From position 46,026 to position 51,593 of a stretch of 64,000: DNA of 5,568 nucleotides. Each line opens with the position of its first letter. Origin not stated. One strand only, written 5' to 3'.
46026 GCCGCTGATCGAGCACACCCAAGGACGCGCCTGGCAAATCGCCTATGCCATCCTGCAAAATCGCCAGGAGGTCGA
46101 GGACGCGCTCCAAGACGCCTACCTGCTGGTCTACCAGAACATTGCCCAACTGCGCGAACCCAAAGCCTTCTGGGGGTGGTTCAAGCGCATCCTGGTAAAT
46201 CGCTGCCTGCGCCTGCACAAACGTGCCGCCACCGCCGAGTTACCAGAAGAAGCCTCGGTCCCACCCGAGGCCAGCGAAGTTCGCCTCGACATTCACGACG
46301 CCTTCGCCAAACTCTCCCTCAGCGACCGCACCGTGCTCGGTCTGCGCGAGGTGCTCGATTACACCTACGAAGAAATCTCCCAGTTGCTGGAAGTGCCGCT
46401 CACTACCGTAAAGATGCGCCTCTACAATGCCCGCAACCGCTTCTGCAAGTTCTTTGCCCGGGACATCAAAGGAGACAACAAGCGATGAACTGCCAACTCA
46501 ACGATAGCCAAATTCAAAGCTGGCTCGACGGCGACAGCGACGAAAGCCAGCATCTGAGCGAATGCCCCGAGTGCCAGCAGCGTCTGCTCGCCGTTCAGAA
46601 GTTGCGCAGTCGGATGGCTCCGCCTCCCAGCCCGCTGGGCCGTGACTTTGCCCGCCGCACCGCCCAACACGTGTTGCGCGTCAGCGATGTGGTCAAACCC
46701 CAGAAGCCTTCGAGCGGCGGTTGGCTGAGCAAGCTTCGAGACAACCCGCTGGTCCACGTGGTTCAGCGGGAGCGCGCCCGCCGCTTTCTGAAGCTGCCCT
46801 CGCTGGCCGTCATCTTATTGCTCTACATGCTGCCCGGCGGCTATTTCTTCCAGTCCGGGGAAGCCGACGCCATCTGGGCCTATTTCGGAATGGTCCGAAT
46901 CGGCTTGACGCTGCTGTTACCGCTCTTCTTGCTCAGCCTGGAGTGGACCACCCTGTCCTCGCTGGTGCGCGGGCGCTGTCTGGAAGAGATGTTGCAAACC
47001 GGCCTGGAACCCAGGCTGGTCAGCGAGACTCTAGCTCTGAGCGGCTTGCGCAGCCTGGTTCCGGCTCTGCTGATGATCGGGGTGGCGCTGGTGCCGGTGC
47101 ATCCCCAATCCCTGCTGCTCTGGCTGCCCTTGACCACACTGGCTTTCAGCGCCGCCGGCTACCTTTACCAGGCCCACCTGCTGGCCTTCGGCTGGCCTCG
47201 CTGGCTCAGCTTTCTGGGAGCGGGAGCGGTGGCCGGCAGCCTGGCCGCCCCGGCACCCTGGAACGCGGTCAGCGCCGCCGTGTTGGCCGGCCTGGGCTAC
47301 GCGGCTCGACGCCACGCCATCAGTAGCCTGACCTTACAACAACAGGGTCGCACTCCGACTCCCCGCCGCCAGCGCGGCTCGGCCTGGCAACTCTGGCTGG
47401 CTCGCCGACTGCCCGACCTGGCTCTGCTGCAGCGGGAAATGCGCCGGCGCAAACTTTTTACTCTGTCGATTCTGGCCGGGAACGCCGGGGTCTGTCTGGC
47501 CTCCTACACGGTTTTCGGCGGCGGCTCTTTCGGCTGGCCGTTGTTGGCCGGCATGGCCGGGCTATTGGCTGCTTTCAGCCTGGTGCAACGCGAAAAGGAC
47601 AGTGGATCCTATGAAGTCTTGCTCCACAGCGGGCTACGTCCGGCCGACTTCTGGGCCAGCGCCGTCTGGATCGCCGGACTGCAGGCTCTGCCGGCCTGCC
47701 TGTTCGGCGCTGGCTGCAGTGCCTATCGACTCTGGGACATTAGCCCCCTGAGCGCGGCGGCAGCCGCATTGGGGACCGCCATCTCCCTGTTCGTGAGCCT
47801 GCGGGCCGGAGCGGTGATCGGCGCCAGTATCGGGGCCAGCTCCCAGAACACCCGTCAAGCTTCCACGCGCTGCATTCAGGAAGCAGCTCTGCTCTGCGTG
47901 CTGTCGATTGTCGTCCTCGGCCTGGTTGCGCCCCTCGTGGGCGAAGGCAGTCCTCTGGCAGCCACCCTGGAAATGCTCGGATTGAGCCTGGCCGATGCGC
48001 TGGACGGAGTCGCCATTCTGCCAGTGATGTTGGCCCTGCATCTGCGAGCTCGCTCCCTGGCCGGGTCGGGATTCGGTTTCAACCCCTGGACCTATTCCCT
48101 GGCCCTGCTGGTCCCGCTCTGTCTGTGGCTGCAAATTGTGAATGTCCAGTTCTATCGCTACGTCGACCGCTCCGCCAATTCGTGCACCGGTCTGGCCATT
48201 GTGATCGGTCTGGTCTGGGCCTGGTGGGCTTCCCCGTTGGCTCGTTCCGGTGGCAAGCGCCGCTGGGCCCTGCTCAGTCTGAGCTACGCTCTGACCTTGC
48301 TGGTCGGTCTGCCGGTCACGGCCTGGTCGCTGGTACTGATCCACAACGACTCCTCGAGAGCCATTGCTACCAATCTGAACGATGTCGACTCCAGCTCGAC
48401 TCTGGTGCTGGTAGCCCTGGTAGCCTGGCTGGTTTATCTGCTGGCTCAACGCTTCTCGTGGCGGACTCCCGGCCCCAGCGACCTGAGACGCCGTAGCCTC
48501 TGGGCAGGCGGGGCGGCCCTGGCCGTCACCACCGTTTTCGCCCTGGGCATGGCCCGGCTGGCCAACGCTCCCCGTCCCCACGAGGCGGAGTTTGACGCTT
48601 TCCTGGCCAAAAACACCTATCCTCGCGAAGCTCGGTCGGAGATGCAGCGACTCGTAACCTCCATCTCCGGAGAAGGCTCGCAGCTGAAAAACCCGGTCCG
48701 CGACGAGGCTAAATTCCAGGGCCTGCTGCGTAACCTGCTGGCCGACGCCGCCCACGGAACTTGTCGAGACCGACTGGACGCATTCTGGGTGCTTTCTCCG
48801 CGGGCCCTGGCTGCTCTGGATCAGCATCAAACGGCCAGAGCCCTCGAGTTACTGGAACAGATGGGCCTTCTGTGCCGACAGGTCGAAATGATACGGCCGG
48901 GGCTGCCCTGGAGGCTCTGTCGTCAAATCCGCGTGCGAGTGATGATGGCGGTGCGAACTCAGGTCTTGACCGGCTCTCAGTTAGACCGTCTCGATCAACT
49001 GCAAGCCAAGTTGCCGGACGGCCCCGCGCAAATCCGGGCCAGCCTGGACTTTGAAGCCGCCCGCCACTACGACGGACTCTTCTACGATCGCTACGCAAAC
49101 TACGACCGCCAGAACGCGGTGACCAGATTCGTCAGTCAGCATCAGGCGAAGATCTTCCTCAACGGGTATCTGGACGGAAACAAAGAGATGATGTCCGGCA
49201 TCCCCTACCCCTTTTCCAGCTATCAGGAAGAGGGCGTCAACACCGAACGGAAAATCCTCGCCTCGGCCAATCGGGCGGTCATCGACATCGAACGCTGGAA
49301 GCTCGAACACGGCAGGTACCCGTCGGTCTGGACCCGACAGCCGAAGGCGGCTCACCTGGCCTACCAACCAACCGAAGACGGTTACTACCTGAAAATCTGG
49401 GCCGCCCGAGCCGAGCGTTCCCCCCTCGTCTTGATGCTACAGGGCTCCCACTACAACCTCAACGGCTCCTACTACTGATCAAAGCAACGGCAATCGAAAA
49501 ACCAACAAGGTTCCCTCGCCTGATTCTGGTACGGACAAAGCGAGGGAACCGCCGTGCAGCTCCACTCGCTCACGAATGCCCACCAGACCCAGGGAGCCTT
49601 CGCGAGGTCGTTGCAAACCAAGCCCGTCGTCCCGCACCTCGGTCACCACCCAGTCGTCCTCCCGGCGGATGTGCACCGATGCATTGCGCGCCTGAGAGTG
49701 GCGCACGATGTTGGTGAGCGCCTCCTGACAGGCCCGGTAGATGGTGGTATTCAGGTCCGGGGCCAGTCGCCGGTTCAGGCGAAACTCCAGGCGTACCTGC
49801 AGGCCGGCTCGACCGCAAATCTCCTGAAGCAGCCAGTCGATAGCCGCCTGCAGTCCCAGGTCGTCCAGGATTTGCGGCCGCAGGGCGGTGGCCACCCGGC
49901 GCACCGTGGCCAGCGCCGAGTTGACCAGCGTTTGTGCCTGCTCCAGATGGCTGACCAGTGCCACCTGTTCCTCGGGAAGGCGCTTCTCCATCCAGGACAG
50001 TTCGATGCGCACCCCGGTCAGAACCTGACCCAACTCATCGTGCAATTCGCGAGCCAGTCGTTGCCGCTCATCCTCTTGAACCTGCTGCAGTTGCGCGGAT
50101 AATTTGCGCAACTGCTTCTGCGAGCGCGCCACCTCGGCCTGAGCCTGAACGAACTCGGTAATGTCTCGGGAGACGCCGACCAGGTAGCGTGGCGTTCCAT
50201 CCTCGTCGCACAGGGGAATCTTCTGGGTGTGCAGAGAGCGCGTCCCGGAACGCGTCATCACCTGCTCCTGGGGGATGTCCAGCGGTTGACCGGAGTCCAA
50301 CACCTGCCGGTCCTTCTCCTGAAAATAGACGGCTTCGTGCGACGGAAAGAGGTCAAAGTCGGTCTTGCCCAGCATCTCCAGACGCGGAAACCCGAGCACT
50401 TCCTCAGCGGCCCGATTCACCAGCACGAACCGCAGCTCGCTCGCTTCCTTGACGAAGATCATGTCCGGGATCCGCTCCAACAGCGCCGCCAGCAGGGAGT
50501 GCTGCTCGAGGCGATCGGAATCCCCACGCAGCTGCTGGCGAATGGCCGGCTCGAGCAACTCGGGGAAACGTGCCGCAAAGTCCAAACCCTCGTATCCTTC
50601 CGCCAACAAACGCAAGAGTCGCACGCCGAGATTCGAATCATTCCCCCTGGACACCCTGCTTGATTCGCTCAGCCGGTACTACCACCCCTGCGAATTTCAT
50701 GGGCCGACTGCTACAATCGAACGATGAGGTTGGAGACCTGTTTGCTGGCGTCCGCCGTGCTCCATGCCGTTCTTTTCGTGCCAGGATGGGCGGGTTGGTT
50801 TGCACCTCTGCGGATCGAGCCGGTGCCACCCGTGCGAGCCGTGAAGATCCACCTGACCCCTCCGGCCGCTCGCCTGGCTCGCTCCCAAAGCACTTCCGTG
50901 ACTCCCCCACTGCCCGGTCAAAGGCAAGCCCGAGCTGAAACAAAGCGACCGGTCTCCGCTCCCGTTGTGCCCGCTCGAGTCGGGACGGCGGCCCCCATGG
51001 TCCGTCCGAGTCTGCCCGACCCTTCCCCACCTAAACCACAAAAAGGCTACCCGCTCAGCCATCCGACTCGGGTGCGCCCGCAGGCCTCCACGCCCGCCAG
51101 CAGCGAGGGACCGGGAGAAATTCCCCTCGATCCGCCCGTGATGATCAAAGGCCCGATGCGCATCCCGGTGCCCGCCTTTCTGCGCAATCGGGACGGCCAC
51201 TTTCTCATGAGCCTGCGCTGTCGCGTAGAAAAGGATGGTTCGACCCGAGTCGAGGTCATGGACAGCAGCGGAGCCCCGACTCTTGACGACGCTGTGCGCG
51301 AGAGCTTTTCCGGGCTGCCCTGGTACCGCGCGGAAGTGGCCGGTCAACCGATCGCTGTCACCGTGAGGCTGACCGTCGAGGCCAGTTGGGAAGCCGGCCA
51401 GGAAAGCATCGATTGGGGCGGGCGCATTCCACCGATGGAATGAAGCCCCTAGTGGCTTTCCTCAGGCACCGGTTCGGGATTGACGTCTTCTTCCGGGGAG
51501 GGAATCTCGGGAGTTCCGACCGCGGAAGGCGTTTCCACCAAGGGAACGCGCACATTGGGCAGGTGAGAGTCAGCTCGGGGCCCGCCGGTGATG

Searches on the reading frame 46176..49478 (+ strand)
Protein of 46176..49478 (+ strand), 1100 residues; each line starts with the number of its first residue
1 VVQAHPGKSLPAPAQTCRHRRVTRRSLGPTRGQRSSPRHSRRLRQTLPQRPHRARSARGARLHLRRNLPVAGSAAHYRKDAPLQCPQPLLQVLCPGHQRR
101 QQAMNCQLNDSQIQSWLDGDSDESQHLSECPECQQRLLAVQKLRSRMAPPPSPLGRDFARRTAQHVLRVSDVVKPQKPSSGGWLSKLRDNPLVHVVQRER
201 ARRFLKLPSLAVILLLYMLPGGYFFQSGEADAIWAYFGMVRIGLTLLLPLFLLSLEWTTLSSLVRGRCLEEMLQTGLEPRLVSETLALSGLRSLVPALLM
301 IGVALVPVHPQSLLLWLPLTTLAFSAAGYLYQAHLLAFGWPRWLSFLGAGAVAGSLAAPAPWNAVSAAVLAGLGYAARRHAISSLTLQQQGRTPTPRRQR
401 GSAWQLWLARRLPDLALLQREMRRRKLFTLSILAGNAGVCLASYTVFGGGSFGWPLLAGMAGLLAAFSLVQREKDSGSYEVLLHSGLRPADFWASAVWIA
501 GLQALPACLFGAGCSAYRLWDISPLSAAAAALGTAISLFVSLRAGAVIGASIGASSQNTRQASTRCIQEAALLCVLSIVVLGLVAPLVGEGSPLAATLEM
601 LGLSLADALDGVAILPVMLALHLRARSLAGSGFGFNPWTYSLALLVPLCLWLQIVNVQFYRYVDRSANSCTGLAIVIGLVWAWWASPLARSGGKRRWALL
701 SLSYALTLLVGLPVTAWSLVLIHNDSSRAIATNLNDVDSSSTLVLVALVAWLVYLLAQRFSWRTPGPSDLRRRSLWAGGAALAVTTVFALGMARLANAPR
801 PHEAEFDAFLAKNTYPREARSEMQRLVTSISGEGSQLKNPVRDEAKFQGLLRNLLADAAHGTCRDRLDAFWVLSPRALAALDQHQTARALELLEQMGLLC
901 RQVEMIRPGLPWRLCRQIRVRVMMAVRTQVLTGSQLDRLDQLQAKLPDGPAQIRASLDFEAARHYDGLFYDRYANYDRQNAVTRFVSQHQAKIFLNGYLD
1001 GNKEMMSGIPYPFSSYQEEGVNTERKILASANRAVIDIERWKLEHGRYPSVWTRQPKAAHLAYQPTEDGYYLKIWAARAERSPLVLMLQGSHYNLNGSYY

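Call 8: search_protein_families(library=pfam, proteins=[window:46176-49478:+], max_evalue=0.0001)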
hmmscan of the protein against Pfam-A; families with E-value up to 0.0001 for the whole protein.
window:46176-49478:+ (1100 aa): 0 families

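Call 80: search_protein_families(library=pfam, proteins=[window:46176-49478:+], max_evalue=1)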
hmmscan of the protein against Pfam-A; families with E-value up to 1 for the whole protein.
window:46176-49478:+ (1100 aa): 1 family
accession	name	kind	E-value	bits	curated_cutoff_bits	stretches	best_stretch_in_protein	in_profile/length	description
PF11981.13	DUF3482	-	0.18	11.6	29.2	1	527-569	156-201/293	Domain of unknown function (DUF3482)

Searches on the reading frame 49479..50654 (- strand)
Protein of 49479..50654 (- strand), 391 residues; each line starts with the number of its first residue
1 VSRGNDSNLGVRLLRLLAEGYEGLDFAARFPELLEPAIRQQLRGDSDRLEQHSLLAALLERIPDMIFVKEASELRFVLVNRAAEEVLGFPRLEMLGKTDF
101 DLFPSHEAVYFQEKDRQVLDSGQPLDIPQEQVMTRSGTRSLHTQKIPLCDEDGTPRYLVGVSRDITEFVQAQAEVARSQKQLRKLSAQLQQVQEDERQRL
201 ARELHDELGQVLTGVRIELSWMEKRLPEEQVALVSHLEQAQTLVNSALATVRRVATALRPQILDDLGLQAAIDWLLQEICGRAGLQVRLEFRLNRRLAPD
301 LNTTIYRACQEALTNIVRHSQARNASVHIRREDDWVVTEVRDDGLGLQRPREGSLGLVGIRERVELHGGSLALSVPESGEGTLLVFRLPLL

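Call 8: search_protein_families(library=pfam, proteins=[window:49479-50654:-], max_evalue=0.0001)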
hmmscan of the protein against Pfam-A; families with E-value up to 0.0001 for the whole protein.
window:49479-50654:- (391 aa): 6 families
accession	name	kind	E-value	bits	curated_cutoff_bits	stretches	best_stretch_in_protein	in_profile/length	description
PF08448.16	PAS_4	-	1.3e-21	77.3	23.1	1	59-169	1-109/110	PAS fold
PF07730.19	HisKA_3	-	3.1e-16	60.1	24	1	196-262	1-67/68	Histidine kinase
PF00989.32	PAS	-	2.1e-11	44.2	22.6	1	55-165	3-113/113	PAS fold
PF02518.31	HATPase_c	-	3.9e-11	43.8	26.4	1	303-390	4-109/111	Histidine kinase-, DNA gyrase B-, and HSP90-like ATPase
PF13426.13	PAS_9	-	9.2e-09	36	27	1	63-167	1-103/103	PAS domain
PF13188.13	PAS_8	-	2e-06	28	21.8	1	54-107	2-54/65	PAS domain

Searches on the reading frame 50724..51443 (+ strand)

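Call 9: search_protein_families(library=pfam, proteins=[window:50724-51443:+], max_evalue=0.0001)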
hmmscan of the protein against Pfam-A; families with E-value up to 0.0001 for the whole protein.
window:50724-51443:+ (239 aa): 0 families

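Call 80: search_protein_families(library=pfam, proteins=[window:50724-51443:+], max_evalue=1)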
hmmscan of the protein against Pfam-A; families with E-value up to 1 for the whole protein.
window:50724-51443:+ (239 aa): 1 family
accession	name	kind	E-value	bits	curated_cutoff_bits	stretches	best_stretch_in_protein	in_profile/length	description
PF03544.19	TonB_C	-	0.00012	22.9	24.6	1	163-218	19-75/79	Gram-negative bacterial TonB protein C-terminal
